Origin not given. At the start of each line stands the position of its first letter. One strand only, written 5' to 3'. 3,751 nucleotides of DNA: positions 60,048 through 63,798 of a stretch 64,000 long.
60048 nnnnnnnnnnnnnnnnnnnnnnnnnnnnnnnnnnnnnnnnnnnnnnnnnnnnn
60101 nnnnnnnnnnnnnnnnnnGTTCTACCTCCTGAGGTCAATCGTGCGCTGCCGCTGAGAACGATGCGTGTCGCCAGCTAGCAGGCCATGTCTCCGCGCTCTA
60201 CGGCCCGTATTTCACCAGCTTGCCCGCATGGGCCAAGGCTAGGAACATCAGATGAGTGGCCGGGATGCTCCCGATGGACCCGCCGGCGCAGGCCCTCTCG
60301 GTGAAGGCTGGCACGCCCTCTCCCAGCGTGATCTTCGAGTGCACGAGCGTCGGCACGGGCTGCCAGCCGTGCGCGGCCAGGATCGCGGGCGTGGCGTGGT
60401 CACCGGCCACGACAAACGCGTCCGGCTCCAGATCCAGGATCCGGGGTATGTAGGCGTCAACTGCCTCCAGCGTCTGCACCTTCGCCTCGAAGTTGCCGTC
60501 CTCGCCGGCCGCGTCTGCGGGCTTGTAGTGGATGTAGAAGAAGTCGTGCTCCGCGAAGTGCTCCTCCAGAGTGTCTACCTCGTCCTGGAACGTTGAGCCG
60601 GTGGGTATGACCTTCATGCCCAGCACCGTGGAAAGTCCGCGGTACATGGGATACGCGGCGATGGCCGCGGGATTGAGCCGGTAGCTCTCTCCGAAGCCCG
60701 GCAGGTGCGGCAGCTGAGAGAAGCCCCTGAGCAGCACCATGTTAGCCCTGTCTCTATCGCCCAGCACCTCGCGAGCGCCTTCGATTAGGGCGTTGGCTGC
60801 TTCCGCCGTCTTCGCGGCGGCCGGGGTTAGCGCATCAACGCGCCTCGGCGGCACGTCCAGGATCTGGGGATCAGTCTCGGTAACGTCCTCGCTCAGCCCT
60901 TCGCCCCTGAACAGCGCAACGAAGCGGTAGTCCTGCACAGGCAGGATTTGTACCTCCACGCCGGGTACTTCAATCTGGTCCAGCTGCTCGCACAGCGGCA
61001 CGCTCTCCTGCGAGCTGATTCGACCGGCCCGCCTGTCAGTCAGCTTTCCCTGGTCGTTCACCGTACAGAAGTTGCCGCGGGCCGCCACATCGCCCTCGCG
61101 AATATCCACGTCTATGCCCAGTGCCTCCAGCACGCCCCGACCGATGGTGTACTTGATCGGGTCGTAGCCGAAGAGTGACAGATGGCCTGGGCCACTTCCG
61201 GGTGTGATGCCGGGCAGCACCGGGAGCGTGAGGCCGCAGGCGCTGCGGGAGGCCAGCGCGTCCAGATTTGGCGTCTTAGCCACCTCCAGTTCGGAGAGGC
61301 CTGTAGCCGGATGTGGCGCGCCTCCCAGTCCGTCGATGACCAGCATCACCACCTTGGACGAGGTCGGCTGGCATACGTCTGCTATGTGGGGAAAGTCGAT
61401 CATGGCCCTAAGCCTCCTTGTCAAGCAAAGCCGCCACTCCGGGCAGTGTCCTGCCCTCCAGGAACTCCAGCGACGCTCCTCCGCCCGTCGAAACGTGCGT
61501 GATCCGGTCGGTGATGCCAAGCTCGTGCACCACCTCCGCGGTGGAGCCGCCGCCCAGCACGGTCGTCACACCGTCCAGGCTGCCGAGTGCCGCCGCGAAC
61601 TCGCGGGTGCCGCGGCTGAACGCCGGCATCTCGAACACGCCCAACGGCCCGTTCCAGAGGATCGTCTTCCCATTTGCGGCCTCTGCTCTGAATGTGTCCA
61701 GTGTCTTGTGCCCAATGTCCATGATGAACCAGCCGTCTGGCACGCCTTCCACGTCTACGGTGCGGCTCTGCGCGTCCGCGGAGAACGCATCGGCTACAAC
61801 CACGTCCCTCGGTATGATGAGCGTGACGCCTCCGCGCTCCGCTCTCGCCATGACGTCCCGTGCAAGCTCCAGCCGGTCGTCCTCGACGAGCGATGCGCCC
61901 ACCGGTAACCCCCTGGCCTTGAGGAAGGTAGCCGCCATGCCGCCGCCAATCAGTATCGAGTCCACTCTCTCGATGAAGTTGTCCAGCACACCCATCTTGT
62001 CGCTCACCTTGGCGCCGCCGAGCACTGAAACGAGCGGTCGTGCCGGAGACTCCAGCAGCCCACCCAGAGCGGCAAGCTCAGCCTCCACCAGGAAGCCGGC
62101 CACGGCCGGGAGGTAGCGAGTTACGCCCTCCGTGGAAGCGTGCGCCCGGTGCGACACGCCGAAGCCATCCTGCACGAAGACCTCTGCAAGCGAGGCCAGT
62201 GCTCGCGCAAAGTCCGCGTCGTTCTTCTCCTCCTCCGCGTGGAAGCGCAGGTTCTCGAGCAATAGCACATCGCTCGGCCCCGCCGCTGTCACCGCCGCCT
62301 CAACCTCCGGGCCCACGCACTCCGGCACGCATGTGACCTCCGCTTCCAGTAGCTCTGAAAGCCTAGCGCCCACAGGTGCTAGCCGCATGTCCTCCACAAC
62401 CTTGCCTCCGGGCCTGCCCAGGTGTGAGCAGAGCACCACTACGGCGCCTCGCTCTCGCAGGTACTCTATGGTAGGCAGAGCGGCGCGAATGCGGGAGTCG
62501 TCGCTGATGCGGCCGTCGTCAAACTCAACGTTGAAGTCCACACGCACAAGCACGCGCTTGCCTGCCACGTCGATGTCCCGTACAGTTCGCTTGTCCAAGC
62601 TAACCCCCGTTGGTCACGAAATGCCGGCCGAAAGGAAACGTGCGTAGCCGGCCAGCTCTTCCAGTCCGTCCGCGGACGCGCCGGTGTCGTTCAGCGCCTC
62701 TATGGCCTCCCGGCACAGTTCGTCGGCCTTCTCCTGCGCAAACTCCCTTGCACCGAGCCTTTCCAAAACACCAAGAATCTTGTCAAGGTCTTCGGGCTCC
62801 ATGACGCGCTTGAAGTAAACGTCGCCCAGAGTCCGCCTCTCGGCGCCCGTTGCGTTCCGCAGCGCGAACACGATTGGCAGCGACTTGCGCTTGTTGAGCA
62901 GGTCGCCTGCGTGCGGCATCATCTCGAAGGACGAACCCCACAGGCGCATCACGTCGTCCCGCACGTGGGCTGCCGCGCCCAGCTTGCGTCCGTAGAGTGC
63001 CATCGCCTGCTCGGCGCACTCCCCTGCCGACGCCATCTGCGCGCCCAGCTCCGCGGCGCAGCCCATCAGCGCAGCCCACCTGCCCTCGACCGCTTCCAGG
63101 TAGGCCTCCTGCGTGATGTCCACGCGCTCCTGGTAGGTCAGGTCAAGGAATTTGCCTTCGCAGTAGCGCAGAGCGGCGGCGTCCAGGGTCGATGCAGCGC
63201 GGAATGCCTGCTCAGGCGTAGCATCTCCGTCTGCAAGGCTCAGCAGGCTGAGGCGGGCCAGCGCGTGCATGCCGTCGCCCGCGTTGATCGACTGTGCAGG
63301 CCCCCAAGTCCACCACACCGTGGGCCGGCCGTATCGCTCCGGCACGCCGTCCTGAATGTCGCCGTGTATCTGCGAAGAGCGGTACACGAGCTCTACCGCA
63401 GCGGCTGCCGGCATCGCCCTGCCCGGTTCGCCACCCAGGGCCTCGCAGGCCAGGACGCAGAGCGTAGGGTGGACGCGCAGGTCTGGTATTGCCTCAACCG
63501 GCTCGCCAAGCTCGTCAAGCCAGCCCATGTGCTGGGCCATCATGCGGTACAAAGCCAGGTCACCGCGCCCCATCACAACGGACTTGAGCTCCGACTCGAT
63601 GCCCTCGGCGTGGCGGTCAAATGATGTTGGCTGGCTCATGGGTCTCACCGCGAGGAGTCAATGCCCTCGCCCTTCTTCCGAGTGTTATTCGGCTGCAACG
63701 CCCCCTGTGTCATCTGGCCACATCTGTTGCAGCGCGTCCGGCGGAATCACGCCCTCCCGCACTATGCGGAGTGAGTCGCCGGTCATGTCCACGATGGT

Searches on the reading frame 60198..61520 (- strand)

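Call 67: search_protein_families(library=pfam, proteins=[window:60198-61520:-], max_evalue=0.001)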
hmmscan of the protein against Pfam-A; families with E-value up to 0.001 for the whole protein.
window:60198-61520:- (440 aa): 2 families
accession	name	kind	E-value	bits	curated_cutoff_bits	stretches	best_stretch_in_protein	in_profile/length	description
PF10143.14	PhosphMutase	-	7.8e-47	159.8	21.5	1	90-255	1-166/170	2,3-bisphosphoglycerate-independent phosphoglycerate mutase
PF01676.23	Metalloenzyme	-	3.7e-39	135.2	24.3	1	56-429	2-250/252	Metalloenzyme superfamily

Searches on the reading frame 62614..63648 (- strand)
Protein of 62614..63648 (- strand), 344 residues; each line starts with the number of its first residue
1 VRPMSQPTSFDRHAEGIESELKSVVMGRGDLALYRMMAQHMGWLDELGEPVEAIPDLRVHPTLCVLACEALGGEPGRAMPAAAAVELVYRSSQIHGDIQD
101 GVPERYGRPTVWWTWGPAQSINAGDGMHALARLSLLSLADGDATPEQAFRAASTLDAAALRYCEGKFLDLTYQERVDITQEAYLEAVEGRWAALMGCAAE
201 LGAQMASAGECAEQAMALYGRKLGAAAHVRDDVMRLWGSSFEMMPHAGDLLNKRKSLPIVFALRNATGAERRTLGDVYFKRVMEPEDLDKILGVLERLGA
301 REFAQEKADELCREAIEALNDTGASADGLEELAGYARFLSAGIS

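Call 67: search_protein_families(library=pfam, proteins=[window:62614-63648:-], max_evalue=0.001)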
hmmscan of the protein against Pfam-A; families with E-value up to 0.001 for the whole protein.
window:62614-63648:- (344 aa): 1 family
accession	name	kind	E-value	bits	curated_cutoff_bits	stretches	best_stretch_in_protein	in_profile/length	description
PF00348.22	polyprenyl_synt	-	4.5e-33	115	27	1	58-292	18-248/251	Polyprenyl synthetase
